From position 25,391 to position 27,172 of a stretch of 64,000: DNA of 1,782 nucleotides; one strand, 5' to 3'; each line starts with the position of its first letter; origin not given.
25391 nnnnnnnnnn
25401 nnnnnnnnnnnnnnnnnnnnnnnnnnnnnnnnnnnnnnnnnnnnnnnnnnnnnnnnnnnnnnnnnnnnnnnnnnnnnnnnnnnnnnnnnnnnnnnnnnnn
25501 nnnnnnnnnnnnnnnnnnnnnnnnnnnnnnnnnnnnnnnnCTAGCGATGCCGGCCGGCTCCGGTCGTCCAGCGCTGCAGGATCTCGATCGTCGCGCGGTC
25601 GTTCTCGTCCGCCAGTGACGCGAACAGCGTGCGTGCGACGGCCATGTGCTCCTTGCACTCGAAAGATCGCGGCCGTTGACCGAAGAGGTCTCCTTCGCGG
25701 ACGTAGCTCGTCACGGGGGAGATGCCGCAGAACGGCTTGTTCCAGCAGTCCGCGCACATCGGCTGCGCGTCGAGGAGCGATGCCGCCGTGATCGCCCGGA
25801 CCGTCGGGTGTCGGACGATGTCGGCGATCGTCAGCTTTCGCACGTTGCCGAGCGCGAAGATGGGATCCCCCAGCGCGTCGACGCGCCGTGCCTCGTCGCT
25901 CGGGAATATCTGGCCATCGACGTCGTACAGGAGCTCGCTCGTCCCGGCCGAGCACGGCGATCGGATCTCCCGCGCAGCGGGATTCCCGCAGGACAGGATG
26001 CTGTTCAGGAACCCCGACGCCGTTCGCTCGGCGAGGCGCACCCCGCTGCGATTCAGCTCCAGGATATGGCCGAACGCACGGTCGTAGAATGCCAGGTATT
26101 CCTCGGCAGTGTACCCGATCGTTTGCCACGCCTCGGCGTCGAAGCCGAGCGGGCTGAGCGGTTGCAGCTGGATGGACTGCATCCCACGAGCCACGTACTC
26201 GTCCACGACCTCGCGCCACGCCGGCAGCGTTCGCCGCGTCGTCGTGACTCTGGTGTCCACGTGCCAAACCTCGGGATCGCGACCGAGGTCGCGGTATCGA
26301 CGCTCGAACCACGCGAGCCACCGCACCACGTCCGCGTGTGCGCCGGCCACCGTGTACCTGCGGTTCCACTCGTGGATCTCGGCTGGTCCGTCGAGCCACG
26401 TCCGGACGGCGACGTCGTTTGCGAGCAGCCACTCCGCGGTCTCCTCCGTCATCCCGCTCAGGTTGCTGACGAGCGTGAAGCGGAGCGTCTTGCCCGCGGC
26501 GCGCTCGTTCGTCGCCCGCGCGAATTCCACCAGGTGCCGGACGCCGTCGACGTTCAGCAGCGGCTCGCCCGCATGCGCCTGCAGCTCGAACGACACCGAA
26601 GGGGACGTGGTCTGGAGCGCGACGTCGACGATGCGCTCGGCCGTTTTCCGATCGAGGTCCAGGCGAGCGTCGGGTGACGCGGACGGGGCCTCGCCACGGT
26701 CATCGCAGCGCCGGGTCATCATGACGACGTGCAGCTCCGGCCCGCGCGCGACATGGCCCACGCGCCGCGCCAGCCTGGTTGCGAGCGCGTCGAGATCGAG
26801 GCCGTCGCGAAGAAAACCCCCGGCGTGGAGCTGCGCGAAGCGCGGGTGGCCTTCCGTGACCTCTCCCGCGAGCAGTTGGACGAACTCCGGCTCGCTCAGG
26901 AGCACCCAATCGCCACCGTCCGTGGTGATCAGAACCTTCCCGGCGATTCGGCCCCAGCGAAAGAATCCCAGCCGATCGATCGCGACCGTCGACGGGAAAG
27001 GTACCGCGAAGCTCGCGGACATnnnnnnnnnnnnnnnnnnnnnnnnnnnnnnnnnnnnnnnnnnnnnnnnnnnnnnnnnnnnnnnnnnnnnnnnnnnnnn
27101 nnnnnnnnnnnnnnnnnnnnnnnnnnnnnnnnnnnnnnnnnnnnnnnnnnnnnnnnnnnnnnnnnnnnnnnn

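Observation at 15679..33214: Hyper-elaborated His-Xaa-Ser (HXS) RiPP-like system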

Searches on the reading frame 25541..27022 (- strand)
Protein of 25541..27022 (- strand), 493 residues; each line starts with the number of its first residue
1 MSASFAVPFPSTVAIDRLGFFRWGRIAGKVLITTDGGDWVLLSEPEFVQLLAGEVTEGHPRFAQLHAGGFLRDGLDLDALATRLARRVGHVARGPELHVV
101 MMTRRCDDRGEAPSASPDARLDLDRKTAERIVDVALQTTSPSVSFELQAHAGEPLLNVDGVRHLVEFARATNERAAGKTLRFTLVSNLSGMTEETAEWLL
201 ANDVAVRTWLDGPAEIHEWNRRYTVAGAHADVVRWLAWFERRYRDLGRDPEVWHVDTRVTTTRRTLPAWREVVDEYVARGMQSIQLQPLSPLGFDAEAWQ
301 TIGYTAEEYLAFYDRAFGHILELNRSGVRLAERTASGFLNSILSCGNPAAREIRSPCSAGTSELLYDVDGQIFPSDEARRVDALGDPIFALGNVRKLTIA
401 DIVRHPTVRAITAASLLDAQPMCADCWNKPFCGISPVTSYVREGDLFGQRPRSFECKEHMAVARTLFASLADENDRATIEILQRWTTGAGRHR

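Call 7: search_protein_families(library=ncbifam, proteins=[window:25541-27022:-], max_evalue=0.01)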
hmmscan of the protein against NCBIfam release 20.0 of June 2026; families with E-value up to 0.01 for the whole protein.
window:25541-27022:- (493 aa): 22 families
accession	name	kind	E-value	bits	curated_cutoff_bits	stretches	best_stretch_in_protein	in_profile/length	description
TIGR03978.1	rSAM_paired_1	equivalog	5.1e-109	365.1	370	1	20-486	3-466/466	His-Xaa-Ser system radical SAM maturase HxsB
NF047865.1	rSAM_PapB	equivalog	6e-21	75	340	1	120-435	30-315/330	PapB family radical SAM/SPASM ranthipeptide maturase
TIGR04068.1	rSAM_ocin_clost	equivalog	8.8e-20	71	500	1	123-245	117-238/462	Cys-rich peptide radical SAM maturase CcpM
TIGR03906.1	quino_hemo_SAM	equivalog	2e-15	56.4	453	1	115-261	117-256/467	quinohemoprotein amine dehydrogenase maturation protein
NF040492.1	not_ScfB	exception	6.4e-15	55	855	1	126-433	129-412/450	ScfB-related radical SAM/SPASM orphan maturase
TIGR04064.1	rSAM_nif11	equivalog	6.5e-15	54.8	518.7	1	123-433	108-397/459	nif11-like peptide radical SAM maturase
TIGR03974.1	rSAM_six_Cys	equivalog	1.4e-13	50.5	425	1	126-446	131-427/451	thioether cross-link-forming SCIFF peptide maturase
TIGR04163.1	rSAM_cobopep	equivalog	1.8e-11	43.5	375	1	150-444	125-394/428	peptide-modifying radical SAM enzyme CbpB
NF035951.1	rSAM_RumMC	equivalog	8.7e-11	41.2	720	1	122-237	145-257/510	RumMC family radical SAM sactipeptide maturase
TIGR04280.1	geopep_mat_rSAM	hypoth_equivalog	4.9e-09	35.7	400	1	122-227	111-216/428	geopeptide radical SAM maturase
NF010321.0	PRK13758.1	equivalog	5.4e-08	32.4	441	1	128-432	44-326/370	anaerobic sulfatase-maturase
TIGR03942.1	sulfatase_rSAM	equivalog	6.8e-08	32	349.45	1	121-432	32-320/363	anaerobic sulfatase maturase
NF041298.1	rSAM_mat_DynA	equivalog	3.3e-07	29.6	450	1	131-432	36-317/356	dynobactin maturation radical SAM/SPASM protein DynA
TIGR04083.1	rSAM_pep_methan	hypoth_equivalog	1.8e-06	27.1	300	1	122-221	26-121/376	TIGR04083 family peptide-modifying radical SAM enzyme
TIGR04269.1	SAM_SPASM_FxsB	subfamily_domain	2.1e-06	27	370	1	125-242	42-158/363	FxsB family cyclophane-forming radical SAM/SPASM peptide maturase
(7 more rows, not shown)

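Call 8: search_protein_families(library=pfam, proteins=[window:25541-27022:-], max_evalue=0.01)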
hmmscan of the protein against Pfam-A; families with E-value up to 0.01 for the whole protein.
window:25541-27022:- (493 aa): 1 family
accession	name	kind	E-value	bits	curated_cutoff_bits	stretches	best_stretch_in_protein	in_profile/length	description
PF13186.11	SPASM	-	0.0017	19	21.5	1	357-427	1-67/67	Iron-sulfur cluster-binding domain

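Call 15: find_homologous_proteins(query=window:25541-27022:-, max_evalue=1e-10)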
Query window:25541-27022:- (493 aa): 316 proteins with E <= 1e-10 among 8000 candidates; the best 120 are listed.
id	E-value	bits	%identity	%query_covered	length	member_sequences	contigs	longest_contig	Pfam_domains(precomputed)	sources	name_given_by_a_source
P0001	0.0e+0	1030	90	100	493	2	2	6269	-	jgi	jgi:His-Xaa-Ser system radical SAM maturase HxsB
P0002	2.2e-288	975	85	100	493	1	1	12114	-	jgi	jgi:His-Xaa-Ser system radical SAM maturase HxsB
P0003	3.7e-280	948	83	99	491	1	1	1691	-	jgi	jgi:His-Xaa-Ser system radical SAM maturase HxsB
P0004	6.4e-279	944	82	100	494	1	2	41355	-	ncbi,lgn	-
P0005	5.0e-276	934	81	100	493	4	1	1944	-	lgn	-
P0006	1.2e-271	920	81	100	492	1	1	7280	-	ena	-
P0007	1.6e-271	919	82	100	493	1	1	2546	-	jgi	jgi:uncharacterized protein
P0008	1.9e-271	919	80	100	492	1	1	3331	-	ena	-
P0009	2.3e-271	919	80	100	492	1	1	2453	-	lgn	-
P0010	4.0e-271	918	80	100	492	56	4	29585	-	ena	-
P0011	4.2e-271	918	81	100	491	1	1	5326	-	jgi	-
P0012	4.3e-271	918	80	100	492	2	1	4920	-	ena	-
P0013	5.6e-271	918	80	100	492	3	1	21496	-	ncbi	-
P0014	1.8e-270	916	80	100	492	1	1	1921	-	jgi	-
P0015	4.2e-270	915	80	100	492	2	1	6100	-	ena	-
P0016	9.8e-270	914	81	100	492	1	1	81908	-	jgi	jgi:His-Xaa-Ser system radical SAM maturase HxsB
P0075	6.0e-232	789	73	97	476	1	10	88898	-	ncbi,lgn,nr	ncbi:MAG: hypothetical protein IT294_09610 [Deltaproteobacteria bacterium]|nr:hypothetical protein [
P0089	5.1e-193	660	60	97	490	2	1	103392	PF13353.12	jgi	jgi:His-Xaa-Ser system radical SAM maturase HxsB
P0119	2.4e-185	635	57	97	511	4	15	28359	PF13186.12,PF04055.28,PF13353.12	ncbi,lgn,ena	-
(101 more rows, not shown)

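Call 16: find_encoding_contigs(protein=P0075, flank=10000, max_places=2)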
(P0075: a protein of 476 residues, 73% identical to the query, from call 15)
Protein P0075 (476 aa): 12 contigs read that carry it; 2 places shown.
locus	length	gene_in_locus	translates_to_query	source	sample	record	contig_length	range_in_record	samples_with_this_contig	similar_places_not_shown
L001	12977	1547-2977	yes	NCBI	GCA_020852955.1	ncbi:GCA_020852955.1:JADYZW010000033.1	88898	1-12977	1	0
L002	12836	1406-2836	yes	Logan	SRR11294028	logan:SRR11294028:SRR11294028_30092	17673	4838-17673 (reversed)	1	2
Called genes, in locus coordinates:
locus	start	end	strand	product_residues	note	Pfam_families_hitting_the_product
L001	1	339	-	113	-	?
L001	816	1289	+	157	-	PF27806:HxsD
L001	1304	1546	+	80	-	-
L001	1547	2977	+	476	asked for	-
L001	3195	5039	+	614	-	PF04055:Radical_SAM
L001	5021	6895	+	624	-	PF04055:Radical_SAM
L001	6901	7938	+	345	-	PF04055:Radical_SAM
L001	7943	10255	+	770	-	PF04055:Radical_SAM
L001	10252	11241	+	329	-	PF04055:Radical_SAM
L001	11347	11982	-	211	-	PF00484:Pro_CA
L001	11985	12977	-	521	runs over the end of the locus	PF00916:Sulfate_transp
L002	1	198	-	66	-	?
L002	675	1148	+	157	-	PF27806:HxsD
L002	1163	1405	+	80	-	-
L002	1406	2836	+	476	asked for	-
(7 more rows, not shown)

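Call 17: find_encoding_contigs(protein=P0016, flank=10000, max_places=2)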
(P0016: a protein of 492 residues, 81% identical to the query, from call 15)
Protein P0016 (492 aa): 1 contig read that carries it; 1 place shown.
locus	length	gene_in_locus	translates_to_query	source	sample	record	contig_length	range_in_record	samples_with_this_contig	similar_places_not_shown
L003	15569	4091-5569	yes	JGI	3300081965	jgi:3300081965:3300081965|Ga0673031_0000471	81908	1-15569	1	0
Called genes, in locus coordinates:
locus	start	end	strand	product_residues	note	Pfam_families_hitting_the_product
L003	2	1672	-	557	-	?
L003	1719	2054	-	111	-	-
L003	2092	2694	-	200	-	-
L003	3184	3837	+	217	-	PF27806:HxsD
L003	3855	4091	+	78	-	-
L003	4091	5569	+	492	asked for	-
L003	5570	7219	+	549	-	PF01266:DAO (weak), PF04820:Trp_halogenase, PF07992:Pyr_redox_2 (faint)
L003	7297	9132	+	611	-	PF04055:Radical_SAM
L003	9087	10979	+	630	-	PF04055:Radical_SAM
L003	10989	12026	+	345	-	PF04055:Radical_SAM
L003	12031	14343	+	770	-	PF04055:Radical_SAM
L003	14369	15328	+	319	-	PF04055:Radical_SAM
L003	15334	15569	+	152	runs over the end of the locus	PF27806:HxsD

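Call 24: find_encoding_contigs(protein=P0089, flank=10000, max_places=1)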
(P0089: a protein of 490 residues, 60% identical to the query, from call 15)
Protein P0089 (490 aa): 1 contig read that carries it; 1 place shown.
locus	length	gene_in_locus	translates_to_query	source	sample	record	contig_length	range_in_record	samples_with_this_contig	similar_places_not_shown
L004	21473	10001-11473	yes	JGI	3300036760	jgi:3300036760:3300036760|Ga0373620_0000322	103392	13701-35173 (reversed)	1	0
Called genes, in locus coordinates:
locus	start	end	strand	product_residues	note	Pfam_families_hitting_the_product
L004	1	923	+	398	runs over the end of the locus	PF01041:DegT_DnrJ_EryC1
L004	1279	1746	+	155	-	-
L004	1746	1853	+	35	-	-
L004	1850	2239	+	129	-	-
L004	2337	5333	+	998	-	PF00200:Disintegrin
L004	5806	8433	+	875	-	PF00200:Disintegrin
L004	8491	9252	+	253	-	-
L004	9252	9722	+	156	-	PF27806:HxsD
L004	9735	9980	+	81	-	-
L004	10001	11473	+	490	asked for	PF13353:Fer4_12 (weak)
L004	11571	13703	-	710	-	-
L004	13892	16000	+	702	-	-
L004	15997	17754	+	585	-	-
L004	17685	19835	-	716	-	-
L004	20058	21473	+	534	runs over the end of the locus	PF14236:DruA, PF13808:DDE_Tnp_1_assoc, PF01609:DDE_Tnp_1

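Call 25: find_encoding_contigs(protein=P0119, flank=10000, max_places=2)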
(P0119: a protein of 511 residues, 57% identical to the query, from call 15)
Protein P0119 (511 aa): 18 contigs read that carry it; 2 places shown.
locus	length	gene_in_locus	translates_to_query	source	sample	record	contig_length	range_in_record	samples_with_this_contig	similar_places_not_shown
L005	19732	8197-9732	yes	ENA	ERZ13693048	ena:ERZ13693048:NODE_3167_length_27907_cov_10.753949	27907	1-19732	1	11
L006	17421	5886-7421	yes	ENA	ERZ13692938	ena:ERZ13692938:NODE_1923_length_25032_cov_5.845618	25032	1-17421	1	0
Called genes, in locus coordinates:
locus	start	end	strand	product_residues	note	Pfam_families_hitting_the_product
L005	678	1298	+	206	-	-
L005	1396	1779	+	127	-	-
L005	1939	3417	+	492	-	-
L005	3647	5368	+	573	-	PF04055:Radical_SAM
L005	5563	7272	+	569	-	-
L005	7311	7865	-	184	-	-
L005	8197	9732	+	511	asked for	PF13353:Fer4_12, PF04055:Radical_SAM, PF13186:SPASM (faint)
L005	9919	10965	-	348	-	PF04055:Radical_SAM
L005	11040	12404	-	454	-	-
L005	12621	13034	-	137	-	PF08780:NTase_sub_bind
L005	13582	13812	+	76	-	-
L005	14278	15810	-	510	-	PF04055:Radical_SAM, PF13353:Fer4_12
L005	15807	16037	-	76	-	PF27806:HxsD (weak)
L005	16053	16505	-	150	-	PF27806:HxsD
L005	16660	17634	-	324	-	PF04055:Radical_SAM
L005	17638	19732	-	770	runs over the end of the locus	PF04055:Radical_SAM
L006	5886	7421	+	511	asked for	PF13353:Fer4_12, PF04055:Radical_SAM, PF13186:SPASM (faint)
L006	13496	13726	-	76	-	PF27806:HxsD (weak)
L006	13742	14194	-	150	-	PF27806:HxsD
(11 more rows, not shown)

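Call 27: find_related_loci(query=A1, collection=genome_contigs, flank=10000)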
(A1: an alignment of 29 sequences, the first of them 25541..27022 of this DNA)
Query A1 (493 aa) in genome_contigs; peptide patterns used: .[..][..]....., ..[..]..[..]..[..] (x = any residue, [..] = any of these).
129 stretches matched a pattern; 35 encode a relative of the query (tblastn E <= 1e-3); 34 distinct loci.
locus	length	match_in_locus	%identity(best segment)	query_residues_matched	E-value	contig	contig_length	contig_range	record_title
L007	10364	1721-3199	82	1-493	0e+0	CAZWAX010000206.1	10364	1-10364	MAG TPA_asm: uncultured Polyangiaceae bacterium isolate SRP302447_co1_427 genome assembly, contig: NODE_17233_length_103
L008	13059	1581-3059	80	1-493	0e+0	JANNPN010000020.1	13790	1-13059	MAG: Polyangiaceae bacterium isolate SOY_34_concoct_69 SOY_34_k141_2805624, whole genome shotgun sequence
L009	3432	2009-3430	81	1-475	0e+0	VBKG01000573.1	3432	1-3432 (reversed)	MAG: Deltaproteobacteria bacterium isolate DP_3 14_1009_13_30cm_scaffold_76212, whole genome shotgun sequence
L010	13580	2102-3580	77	1-493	0e+0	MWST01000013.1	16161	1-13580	MAG: Polyangiaceae bacterium UTPRO1 contig_4335, whole genome shotgun sequence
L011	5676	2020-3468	77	1-493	0e+0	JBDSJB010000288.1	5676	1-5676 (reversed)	MAG: Candidatus Binatia bacterium isolate cluster1_bin.312 k127_5694902, whole genome shotgun sequence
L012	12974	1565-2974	73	14-493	0e+0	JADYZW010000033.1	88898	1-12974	MAG: Deltaproteobacteria bacterium isolate SJ588 c_000000956864, whole genome shotgun sequence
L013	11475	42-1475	60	10-487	0e+0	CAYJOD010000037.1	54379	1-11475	MAG TPA_asm: uncultured Candidatus Binatia bacterium isolate ERP124720_co1_58 genome assembly, contig: NODE_838_length_5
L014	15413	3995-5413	60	13-485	0e+0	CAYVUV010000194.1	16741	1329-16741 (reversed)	MAG TPA_asm: uncultured Candidatus Binatia bacterium isolate binchicken_co200_21 genome assembly, contig: k141_980705, w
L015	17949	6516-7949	57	10-486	0e+0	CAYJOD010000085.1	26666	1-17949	MAG TPA_asm: uncultured Candidatus Binatia bacterium isolate ERP124720_co1_58 genome assembly, contig: NODE_2419_length_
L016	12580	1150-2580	58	16-491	0e+0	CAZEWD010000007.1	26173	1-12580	MAG TPA_asm: uncultured Candidatus Binatia bacterium isolate SRP263991_co5_163 genome assembly, contig: NODE_3725_length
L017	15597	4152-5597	58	7-489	0e+0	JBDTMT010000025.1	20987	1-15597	MAG: bacterium isolate cluster3_bin.132 NODE_8716_length_20987_cov_8.437846, whole genome shotgun sequence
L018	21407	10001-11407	58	13-491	0e+0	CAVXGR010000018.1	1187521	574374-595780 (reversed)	MAG: uncultured delta proteobacterium isolate MFD02416.bin.1.411 genome assembly, contig: contig_62993, whole genome sho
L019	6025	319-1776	57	4-487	0e+0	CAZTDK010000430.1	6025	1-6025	MAG TPA_asm: uncultured Candidatus Binatia bacterium isolate binchicken_co54_374 genome assembly, contig: NODE_24519_len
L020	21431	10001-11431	55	13-491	2e-171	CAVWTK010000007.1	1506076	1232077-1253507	MAG: uncultured bacterium isolate MFD05442.bin.2.281 genome assembly, contig: contig_6837, whole genome shotgun sequence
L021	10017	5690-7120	54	10-489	4e-169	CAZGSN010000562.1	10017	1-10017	MAG TPA_asm: uncultured Candidatus Binatia bacterium isolate binchicken_co200_33 genome assembly, contig: k141_533222, w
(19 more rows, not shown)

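Call 34: search_protein_families(library=padloc, proteins=[window:25541-27022:-], max_evalue=0.001)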
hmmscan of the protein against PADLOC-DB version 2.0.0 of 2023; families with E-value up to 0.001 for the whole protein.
window:25541-27022:- (493 aa): 0 families
